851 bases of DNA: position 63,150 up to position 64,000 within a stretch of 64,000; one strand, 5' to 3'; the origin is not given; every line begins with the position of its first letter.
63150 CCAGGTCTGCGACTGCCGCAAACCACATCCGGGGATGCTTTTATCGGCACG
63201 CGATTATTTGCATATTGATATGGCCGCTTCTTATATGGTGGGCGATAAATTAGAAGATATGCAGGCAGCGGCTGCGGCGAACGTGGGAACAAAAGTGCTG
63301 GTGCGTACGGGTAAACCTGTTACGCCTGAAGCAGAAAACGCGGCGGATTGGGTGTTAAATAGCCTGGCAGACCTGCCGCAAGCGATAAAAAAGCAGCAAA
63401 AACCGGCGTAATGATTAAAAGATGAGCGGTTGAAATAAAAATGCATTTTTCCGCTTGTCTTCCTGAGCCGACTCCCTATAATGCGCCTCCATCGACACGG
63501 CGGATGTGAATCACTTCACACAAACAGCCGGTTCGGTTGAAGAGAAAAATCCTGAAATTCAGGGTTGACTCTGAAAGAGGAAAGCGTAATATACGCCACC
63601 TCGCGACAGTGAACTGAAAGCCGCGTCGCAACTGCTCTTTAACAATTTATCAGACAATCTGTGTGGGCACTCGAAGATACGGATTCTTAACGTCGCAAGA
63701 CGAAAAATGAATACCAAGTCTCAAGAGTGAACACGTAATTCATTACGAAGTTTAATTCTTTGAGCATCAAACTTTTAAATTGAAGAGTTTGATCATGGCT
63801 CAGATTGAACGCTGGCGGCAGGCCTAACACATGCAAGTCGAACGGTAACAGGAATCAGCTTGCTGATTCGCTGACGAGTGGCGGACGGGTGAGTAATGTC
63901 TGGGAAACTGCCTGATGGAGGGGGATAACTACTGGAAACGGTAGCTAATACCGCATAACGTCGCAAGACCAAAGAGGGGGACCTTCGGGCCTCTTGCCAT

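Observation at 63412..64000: rRNA operon promoter region and 16S 5' end at window edge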

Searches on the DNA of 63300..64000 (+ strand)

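Call 4: search_dna_similar(query=window:63300-64000:+, collection=ecoli_genomes, mode=near, max_rows=15)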
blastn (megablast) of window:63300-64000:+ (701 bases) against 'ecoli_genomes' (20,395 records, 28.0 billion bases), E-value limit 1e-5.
Records with a match: 5432; places in all: 38013; records where one place covers at least 80% of the query: 5397.
Genomes with a match: 5425 of 5426; with a place that covers at least 80% of the query: 5397. Places per genome that has any: lowest 5, median 7, highest 13. On chromosomes: 38003 places; on plasmids: 10.
Best place of each record, by identity: >=99% 687; 95-99% 4744; 90-95% 1.
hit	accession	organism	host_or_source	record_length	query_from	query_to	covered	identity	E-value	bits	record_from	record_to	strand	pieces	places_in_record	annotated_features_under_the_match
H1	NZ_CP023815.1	Escherichia coli strain IMT16316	wild bird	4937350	1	701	100%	100.0%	0e+0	1295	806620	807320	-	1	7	16S ribosomal RNA | gmhB: D-glycero-beta-D-manno-heptose 1,7-bisphosphate 7-phosphatase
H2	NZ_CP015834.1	Escherichia coli strain MS6198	Homo sapiens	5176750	1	701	100%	100.0%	0e+0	1295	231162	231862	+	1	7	16S ribosomal RNA | gmhB: D-glycero-beta-D-manno-heptose 1,7-bisphosphate 7-phosphatase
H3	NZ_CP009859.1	Escherichia coli strain ECONIH1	rectal swab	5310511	1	701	100%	100.0%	0e+0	1295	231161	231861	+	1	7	16S ribosomal RNA | gmhB: D-glycero-beta-D-manno-heptose 1,7-bisphosphate 7-phosphatase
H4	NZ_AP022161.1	Escherichia coli strain WP5-S18-ESBL-08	-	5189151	1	701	100%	100.0%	0e+0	1295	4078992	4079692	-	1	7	16S ribosomal RNA | gmhB: D-glycero-beta-D-manno-heptose 1,7-bisphosphate 7-phosphatase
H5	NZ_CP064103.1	Escherichia coli strain IR53017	Homo sapiens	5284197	1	701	100%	100.0%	0e+0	1295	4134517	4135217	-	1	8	16S ribosomal RNA | gmhB: D-glycero-beta-D-manno-heptose 1,7-bisphosphate 7-phosphatase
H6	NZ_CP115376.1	Escherichia coli strain CUVET20-PYO4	dog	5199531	1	701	100%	100.0%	0e+0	1295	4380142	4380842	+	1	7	16S ribosomal RNA | gmhB: D-glycero-beta-D-manno-heptose 1,7-bisphosphate 7-phosphatase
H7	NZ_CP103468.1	Escherichia coli strain 4973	Homo sapiens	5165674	1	701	100%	100.0%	0e+0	1295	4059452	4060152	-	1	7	16S ribosomal RNA | gmhB: D-glycero-beta-D-manno-heptose 1,7-bisphosphate 7-phosphatase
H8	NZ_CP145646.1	Escherichia coli strain S1-IND-02-A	Homo sapiens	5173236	1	701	100%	100.0%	0e+0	1295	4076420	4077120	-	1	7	16S ribosomal RNA | gmhB: D-glycero-beta-D-manno-heptose 1,7-bisphosphate 7-phosphatase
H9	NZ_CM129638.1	Escherichia coli strain 1532MA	Homo sapiens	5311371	1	701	100%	100.0%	0e+0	1295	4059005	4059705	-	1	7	16S ribosomal RNA | gmhB: D-glycero-beta-D-manno-heptose 1,7-bisphosphate 7-phosphatase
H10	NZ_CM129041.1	Escherichia coli strain 500010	Homo sapiens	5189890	1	701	100%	100.0%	0e+0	1295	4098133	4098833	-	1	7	16S ribosomal RNA | gmhB: D-glycero-beta-D-manno-heptose 1,7-bisphosphate 7-phosphatase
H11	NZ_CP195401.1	Escherichia coli strain 20AR0192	Homo sapiens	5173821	1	701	100%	100.0%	0e+0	1295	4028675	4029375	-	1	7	16S ribosomal RNA | gmhB: D-glycero-beta-D-manno-heptose 1,7-bisphosphate 7-phosphatase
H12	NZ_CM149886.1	Escherichia coli strain 1532WA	Homo sapiens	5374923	1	701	100%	100.0%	0e+0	1295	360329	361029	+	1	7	16S ribosomal RNA | gmhB: D-glycero-beta-D-manno-heptose 1,7-bisphosphate 7-phosphatase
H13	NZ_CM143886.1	Escherichia coli strain E17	Homo sapiens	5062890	1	701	100%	100.0%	0e+0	1295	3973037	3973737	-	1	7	16S ribosomal RNA | gmhB: D-glycero-beta-D-manno-heptose 1,7-bisphosphate 7-phosphatase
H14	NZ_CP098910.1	Escherichia coli strain CUVET19-970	Canis lupus familiaris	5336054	1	701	100%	100.0%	0e+0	1295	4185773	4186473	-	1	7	16S ribosomal RNA | gmhB: D-glycero-beta-D-manno-heptose 1,7-bisphosphate 7-phosphatase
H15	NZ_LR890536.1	Escherichia coli strain MSB1_8B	Homo sapiens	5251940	1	701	100%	100.0%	0e+0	1295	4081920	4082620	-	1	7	16S ribosomal RNA | gmhB: D-glycero-beta-D-manno-heptose 1,7-bisphosphate 7-phosphatase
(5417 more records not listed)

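Call 6: get_annotated_region(hit=H2, flank=7000)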
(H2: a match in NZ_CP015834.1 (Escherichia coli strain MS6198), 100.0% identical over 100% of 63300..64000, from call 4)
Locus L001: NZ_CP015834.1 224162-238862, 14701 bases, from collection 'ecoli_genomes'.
description: Escherichia coli strain MS6198 chromosome, complete genome
organism: Escherichia coli strain MS6198 (NCBI taxid 562)
replicon: chromosome; assembly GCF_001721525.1
host: Homo sapiens; source: urine; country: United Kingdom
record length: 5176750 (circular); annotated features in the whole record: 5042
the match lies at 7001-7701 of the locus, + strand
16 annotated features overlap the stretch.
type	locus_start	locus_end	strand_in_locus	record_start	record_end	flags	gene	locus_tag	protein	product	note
CDS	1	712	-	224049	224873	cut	yaeF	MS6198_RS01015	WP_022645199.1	YaeF family permuted papain-like enzyme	-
CDS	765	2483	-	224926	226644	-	proS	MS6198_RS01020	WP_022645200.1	proline--tRNA ligase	-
CDS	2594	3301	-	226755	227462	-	tsaA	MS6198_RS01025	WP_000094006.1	tRNA (N6-threonylcarbamoyladenosine(37)-N6)-methyltransferase TrmO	-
CDS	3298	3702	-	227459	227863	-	rcsF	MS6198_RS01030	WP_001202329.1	Rcs stress response system protein RcsF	-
CDS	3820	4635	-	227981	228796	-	metQ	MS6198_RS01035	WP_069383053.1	methionine ABC transporter substrate-binding lipoprotein MetQ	-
CDS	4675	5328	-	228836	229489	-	metI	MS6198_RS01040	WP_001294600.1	methionine ABC transporter permease MetI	-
CDS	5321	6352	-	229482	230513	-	metN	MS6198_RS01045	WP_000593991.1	methionine ABC transporter ATP-binding protein MetN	-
CDS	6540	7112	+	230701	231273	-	gmhB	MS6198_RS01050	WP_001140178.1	D-glycero-beta-D-manno-heptose 1,7-bisphosphate 7-phosphatase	-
rRNA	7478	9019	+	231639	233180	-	-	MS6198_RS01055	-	16S ribosomal RNA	-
tRNA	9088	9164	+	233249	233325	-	-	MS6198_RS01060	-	tRNA-Ile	-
tRNA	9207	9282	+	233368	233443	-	-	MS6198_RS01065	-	tRNA-Ala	-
rRNA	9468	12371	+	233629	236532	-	-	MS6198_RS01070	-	23S ribosomal RNA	-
rRNA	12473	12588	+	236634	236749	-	rrf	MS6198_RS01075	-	5S ribosomal RNA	-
tRNA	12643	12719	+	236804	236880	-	-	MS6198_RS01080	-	tRNA-Asp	-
CDS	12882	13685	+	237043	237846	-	dkgB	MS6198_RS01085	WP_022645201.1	2,5-didehydrogluconate reductase DkgB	-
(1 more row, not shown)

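Call 19: search_dna_similar(query=window:63830-63900:+, collection=ecoli_genomes, mode=near, max_rows=8, rows=spread)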
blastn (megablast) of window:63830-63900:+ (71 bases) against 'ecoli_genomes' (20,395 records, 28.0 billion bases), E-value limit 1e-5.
Records with a match: 5432; places in all: 37796; records where one place covers at least 80% of the query: 5432.
Genomes with a match: 5425 of 5426; with a place that covers at least 80% of the query: 5425. Places per genome that has any: lowest 1, median 7, highest 12. On chromosomes: 37786 places; on plasmids: 10.
Best place of each record, by identity: >=99% 245; 95-99% 4527; 90-95% 660.
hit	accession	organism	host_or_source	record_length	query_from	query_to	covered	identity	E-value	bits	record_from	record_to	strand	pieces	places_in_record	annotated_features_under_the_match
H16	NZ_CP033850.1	Escherichia coli strain FDAARGOS_497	Homo sapiens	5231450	1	71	100%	100.0%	2e-28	132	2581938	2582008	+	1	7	16S ribosomal RNA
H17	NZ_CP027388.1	Escherichia coli strain 2011C-4251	Homo sapiens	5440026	1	71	100%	97.2%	4e-25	121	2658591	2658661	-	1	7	16S ribosomal RNA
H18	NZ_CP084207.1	Escherichia coli strain EC2648-R1-1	conjugation assay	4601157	1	71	100%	97.2%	4e-25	121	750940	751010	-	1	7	16S ribosomal RNA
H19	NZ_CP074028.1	Escherichia coli strain PK13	Pig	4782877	1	71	100%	97.2%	4e-25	121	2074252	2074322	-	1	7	16S ribosomal RNA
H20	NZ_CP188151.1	Escherichia coli strain TUM23341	Laboratory developed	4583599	1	71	100%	97.2%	4e-25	121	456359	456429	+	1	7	16S ribosomal RNA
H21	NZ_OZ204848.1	Escherichia coli strain ST38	Homo sapiens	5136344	1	71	100%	97.2%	4e-25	121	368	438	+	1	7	16S ribosomal RNA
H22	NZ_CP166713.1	Escherichia coli strain CEA601S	Human biopsy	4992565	1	71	100%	95.8%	2e-23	115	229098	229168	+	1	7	16S ribosomal RNA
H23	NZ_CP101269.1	Escherichia coli strain EC21Z-048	Homo sapiens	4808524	1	71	100%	91.5%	2e-18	99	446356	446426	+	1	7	16S ribosomal RNA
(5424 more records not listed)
